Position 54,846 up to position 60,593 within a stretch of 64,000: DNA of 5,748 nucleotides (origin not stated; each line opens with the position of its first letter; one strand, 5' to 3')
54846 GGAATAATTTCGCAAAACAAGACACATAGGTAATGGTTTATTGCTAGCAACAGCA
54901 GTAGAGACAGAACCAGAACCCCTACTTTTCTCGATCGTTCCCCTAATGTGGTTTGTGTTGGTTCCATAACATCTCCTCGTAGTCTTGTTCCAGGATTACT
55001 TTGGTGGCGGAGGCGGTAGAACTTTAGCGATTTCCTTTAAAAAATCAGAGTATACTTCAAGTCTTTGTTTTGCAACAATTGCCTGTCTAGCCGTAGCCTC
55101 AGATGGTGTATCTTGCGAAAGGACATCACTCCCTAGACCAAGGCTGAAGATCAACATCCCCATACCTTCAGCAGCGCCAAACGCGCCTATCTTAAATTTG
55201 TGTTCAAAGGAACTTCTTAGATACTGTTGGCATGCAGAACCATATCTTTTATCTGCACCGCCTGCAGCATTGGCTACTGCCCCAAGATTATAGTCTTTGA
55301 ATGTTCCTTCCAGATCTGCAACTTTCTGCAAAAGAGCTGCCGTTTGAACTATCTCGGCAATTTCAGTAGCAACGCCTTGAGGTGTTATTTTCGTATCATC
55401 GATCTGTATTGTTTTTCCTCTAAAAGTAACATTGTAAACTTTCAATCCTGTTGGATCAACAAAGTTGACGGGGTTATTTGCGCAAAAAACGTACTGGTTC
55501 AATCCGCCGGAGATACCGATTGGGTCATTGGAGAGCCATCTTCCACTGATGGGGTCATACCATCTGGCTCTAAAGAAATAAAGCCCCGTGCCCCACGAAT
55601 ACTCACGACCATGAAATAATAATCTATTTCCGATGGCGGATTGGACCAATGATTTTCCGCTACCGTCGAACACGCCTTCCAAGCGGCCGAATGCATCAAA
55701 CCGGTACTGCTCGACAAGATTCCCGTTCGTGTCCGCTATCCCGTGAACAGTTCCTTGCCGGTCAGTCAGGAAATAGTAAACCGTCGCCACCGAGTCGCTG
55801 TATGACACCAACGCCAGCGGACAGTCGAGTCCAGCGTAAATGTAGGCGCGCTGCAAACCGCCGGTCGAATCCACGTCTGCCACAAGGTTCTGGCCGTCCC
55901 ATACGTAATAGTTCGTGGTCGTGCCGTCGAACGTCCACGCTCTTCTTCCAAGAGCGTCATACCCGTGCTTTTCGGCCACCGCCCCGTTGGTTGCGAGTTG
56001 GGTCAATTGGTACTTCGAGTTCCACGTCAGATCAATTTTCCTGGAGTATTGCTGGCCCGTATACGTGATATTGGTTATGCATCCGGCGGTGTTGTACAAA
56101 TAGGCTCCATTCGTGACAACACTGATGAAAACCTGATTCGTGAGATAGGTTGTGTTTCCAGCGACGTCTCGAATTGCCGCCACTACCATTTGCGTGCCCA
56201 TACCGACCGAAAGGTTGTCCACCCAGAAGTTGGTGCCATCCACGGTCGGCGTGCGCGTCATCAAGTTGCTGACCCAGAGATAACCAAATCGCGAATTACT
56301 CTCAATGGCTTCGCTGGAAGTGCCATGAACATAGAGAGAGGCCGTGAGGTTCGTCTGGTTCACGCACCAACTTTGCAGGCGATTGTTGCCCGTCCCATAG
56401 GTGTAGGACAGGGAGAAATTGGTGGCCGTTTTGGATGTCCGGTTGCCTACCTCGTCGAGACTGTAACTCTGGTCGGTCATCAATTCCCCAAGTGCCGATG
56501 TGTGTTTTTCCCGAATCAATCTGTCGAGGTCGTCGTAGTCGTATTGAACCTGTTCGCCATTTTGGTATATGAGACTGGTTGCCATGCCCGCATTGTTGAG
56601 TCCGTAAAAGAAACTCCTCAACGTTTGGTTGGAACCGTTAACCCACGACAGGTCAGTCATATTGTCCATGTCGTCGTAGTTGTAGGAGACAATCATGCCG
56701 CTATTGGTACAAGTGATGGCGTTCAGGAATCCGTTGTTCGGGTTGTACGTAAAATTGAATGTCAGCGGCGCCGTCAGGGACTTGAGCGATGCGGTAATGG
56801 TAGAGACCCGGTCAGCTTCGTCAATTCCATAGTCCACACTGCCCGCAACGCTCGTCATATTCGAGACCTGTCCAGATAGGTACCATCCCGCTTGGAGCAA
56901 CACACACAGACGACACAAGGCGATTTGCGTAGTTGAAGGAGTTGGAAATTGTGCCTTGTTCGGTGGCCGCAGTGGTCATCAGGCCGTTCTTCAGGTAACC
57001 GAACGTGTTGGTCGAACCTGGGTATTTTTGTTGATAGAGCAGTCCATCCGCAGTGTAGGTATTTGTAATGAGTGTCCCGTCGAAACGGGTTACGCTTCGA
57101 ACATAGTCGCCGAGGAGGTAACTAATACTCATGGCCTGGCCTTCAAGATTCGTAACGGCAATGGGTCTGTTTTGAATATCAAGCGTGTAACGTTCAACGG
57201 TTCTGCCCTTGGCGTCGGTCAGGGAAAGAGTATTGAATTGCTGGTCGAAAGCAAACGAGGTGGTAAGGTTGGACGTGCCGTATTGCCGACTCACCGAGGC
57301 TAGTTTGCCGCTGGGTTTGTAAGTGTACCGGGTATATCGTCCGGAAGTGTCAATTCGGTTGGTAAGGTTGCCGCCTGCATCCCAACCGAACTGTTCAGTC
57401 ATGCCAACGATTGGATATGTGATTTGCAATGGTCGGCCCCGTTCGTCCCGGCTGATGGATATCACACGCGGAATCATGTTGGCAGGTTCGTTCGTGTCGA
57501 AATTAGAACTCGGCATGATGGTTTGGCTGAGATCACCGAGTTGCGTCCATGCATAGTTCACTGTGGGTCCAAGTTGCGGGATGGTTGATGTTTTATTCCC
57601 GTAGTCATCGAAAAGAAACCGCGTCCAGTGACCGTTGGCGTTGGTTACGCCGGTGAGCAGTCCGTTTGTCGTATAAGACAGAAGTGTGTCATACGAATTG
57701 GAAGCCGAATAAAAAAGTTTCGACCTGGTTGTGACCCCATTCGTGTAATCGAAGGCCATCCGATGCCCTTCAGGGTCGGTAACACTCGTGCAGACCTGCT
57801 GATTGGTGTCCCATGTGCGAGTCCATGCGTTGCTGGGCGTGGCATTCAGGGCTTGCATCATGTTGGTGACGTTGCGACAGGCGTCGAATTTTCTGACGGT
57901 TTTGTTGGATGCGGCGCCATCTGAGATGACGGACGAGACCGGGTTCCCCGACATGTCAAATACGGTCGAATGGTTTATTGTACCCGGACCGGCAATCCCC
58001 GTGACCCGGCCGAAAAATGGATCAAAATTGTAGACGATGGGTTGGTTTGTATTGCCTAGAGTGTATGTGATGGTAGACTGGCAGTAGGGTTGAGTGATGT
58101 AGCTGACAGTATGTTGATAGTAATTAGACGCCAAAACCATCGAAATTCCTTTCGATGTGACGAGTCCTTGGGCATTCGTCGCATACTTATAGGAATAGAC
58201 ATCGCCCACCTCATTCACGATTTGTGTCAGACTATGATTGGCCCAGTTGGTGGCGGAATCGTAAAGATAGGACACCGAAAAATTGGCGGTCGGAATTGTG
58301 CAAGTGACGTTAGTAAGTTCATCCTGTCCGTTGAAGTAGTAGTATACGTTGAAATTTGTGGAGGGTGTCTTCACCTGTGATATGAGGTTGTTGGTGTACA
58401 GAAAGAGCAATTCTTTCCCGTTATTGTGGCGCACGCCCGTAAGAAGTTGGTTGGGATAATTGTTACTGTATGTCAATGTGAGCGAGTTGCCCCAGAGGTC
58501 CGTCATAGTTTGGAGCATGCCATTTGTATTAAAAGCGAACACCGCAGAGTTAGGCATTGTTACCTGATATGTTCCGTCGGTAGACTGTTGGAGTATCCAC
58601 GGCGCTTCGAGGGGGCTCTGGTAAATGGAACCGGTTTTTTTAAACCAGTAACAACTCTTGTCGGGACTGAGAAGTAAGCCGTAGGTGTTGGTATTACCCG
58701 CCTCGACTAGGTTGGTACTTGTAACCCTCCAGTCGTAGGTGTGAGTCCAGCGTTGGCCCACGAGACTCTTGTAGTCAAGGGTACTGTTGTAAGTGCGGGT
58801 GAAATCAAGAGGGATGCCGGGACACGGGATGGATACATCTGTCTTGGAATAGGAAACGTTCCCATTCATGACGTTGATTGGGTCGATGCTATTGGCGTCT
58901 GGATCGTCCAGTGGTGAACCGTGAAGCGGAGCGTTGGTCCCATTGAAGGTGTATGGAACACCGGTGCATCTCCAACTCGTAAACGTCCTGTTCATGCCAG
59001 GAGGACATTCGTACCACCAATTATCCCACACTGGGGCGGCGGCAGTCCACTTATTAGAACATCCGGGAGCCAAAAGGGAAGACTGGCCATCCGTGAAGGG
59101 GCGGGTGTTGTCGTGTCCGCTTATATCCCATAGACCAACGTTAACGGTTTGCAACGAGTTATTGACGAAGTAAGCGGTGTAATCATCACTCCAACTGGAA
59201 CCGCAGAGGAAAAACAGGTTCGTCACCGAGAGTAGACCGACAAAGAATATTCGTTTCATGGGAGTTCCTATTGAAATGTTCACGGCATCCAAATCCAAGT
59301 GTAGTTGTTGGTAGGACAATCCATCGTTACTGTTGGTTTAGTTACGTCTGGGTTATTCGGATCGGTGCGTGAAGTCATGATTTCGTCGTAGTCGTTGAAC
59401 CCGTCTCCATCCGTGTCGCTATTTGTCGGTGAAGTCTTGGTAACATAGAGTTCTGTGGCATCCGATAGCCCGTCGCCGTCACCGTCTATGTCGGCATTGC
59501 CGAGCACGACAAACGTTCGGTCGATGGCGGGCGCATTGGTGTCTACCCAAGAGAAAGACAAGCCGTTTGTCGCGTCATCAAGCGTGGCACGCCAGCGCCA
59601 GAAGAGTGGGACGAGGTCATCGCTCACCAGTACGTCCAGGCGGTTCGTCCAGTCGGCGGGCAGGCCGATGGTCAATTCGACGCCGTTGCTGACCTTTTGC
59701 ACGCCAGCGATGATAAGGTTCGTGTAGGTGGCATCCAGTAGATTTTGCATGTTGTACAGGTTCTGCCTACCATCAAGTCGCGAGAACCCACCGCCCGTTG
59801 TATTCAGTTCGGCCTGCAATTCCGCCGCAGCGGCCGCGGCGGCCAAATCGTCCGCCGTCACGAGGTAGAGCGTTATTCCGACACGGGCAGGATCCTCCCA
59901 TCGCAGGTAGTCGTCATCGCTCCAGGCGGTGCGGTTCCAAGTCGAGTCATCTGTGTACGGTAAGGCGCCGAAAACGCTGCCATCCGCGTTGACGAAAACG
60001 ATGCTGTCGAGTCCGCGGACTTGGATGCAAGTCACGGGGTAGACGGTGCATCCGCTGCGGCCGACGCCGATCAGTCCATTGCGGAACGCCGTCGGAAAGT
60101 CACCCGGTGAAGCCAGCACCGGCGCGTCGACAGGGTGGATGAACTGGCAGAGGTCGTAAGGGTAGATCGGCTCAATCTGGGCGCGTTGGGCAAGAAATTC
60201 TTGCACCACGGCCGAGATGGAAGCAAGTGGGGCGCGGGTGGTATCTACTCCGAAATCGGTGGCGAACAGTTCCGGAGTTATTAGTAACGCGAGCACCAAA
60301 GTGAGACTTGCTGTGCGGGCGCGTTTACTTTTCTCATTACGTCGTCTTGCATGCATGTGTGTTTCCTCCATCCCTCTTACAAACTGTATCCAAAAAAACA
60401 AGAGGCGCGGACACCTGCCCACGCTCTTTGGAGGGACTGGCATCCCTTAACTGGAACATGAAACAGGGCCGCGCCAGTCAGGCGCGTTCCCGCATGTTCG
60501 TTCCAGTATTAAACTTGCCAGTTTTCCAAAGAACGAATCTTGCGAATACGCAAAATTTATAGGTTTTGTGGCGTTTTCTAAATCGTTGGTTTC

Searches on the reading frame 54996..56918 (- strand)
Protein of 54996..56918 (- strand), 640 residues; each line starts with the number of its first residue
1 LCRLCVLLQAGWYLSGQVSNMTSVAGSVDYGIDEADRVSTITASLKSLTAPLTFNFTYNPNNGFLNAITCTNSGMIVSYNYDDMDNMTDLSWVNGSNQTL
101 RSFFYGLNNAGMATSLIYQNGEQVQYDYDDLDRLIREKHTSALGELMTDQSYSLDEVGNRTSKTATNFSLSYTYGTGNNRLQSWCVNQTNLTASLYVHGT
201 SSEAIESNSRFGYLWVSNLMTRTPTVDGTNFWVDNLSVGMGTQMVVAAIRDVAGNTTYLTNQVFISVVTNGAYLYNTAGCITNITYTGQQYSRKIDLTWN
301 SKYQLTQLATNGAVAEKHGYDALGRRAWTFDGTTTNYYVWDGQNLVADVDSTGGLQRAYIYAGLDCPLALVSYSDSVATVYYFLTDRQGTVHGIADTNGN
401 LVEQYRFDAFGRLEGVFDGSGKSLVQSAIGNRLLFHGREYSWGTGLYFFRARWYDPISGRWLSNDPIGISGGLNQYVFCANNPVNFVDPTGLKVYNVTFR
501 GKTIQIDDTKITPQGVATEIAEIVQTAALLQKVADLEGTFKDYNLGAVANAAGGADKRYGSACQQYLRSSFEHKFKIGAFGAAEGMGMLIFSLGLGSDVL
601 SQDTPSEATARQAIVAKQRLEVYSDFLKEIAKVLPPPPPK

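Call 76: search_protein_families(library=pfam, proteins=[window:54996-56918:-], max_evalue=0.0001)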
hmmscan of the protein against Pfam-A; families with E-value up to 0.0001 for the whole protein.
window:54996-56918:- (640 aa): 1 family
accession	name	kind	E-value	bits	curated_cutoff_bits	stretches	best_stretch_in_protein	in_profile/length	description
PF05593.20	RHS_repeat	-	9.3e-05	23.2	22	0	110-144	4-36/38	RHS Repeat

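Call 77: search_protein_families(library=padloc, proteins=[window:54996-56918:-], max_evalue=0.00001)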
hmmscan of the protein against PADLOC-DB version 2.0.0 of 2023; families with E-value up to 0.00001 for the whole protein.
window:54996-56918:- (640 aa): 0 families

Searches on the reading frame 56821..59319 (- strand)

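Call 76: search_protein_families(library=pfam, proteins=[window:56821-59319:-], max_evalue=0.0001)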
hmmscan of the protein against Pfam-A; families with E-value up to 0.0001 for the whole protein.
window:56821-59319:- (832 aa): 2 families
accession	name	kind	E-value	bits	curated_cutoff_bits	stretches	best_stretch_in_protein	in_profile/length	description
PF20148.4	DUF6531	-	6.7e-17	62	24.1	1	146-201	2-56/74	Domain of unknown function (DUF6531)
PF05593.20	RHS_repeat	-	2.6e-08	34.5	22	0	625-661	2-37/38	RHS Repeat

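Call 77: search_protein_families(library=padloc, proteins=[window:56821-59319:-], max_evalue=0.00001)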
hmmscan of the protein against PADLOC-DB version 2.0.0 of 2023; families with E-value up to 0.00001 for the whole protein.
window:56821-59319:- (832 aa): 0 families

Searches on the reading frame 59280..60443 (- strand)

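Call 76: search_protein_families(library=pfam, proteins=[window:59280-60443:-], max_evalue=0.0001)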
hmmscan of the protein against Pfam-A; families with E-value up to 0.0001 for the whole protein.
window:59280-60443:- (387 aa): 1 family
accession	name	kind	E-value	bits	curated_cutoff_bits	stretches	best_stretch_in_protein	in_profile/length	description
PF18884.5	TSP3_bac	-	4.1e-08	33.4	25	0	343-365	1-22/22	Bacterial TSP3 repeat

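Call 77: search_protein_families(library=padloc, proteins=[window:59280-60443:-], max_evalue=0.00001)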
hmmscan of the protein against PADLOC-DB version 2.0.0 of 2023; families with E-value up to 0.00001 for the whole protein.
window:59280-60443:- (387 aa): 0 families
